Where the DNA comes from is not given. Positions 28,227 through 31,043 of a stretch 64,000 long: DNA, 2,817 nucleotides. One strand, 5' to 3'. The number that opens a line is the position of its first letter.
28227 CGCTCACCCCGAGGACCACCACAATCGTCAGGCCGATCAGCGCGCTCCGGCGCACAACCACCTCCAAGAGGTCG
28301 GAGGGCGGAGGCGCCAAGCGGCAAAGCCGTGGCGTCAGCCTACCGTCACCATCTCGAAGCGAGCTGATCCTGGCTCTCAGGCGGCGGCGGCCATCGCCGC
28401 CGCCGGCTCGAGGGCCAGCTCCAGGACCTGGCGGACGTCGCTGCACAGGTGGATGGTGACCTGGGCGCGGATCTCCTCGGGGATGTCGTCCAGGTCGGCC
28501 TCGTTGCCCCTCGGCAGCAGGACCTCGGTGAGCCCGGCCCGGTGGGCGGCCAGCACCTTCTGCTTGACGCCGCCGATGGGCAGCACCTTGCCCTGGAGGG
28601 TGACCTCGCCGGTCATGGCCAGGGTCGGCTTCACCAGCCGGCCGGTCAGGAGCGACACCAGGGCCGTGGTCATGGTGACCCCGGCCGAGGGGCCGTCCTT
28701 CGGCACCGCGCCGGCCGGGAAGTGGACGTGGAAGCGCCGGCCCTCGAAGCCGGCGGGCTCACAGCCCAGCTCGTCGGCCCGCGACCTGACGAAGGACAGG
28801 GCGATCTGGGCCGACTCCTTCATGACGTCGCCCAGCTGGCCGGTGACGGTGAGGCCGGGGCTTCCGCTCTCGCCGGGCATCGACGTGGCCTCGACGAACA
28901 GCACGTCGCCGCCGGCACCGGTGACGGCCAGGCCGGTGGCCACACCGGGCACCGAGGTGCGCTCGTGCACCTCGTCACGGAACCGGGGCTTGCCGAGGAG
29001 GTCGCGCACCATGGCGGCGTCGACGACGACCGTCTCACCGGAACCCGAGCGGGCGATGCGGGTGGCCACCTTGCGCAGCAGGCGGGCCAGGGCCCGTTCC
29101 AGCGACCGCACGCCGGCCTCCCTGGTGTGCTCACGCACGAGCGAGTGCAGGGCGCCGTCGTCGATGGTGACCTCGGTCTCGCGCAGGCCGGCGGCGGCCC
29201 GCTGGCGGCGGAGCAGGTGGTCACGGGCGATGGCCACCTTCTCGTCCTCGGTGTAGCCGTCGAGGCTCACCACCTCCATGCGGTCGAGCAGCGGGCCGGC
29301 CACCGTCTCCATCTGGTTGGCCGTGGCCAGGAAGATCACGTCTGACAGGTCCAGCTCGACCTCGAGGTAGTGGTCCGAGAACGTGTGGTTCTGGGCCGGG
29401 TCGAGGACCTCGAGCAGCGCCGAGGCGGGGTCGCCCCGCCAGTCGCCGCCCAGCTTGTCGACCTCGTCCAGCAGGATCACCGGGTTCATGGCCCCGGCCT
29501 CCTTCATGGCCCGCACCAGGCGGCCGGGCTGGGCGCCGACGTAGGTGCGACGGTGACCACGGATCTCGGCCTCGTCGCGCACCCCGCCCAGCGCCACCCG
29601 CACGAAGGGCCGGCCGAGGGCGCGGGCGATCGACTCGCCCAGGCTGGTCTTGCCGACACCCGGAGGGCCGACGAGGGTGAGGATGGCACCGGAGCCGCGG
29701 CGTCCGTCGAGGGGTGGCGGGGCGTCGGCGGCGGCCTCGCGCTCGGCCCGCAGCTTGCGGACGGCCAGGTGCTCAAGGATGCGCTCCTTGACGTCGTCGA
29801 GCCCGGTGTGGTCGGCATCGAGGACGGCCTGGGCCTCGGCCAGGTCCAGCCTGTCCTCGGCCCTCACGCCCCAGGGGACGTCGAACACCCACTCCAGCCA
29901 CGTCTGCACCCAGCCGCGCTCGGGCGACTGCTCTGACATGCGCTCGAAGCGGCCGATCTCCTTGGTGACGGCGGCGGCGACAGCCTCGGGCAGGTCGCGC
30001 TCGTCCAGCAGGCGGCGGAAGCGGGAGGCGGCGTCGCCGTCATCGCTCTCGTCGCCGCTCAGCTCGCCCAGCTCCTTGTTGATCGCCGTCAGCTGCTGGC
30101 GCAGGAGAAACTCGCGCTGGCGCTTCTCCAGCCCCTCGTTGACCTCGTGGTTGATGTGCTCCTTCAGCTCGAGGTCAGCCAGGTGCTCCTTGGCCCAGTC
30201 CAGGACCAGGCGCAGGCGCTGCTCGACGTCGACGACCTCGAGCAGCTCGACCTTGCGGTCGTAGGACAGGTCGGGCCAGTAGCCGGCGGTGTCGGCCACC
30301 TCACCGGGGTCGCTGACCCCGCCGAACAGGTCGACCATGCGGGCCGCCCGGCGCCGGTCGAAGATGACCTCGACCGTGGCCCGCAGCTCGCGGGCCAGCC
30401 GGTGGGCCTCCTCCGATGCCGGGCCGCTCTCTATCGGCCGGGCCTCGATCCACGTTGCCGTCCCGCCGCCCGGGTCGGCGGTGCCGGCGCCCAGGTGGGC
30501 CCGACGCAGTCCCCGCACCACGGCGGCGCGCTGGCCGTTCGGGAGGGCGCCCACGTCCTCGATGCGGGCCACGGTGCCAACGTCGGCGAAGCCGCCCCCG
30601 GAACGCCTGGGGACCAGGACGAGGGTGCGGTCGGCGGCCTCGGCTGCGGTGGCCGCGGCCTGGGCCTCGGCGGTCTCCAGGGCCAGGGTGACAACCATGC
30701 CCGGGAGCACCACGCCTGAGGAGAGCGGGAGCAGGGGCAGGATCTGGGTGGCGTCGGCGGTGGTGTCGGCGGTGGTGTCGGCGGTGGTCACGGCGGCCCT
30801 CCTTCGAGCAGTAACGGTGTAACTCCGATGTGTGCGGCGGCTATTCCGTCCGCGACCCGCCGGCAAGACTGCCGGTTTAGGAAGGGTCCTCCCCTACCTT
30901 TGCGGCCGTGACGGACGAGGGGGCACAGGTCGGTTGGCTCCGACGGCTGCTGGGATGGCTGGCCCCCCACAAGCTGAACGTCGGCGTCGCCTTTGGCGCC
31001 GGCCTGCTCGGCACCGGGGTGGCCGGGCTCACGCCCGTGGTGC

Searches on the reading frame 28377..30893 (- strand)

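Call 42: search_protein_families(library=pfam, proteins=[window:28377-30893:-], max_evalue=0.001)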
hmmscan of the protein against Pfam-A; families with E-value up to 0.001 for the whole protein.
window:28377-30893:- (838 aa): 8 families
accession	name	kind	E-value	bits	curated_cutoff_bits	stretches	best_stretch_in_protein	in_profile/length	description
PF05362.19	Lon_C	-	6.1e-83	277.9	21.1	1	624-829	2-204/205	Lon protease (S16) C-terminal proteolytic domain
PF00004.35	AAA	-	1.3e-23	84.3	21.2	1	406-542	2-126/131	ATPase family associated with various cellular activities (AAA)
PF02190.22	LON_substr_bdg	-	6.2e-21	75.7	28.7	1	52-234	2-198/200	ATP-dependent protease La (LON) substrate-binding domain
PF22667.2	Lon_lid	-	7.1e-17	61.3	27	1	567-617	2-52/57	Lon protease AAA+ ATPase lid domain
PF07728.20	AAA_5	-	1.4e-10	41.7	22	1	406-529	3-125/139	AAA domain (dynein-related subfamily)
PF13541.12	ChlI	-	1.8e-05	25.1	27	1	676-797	7-121/121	Subunit ChlI of Mg-chelatase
PF13401.12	AAA_22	-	3.7e-05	24.5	27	1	401-486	4-97/130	AAA domain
PF07724.20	AAA_2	-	0.00025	21.6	27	0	406-526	7-124/166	AAA domain (Cdc48 subfamily)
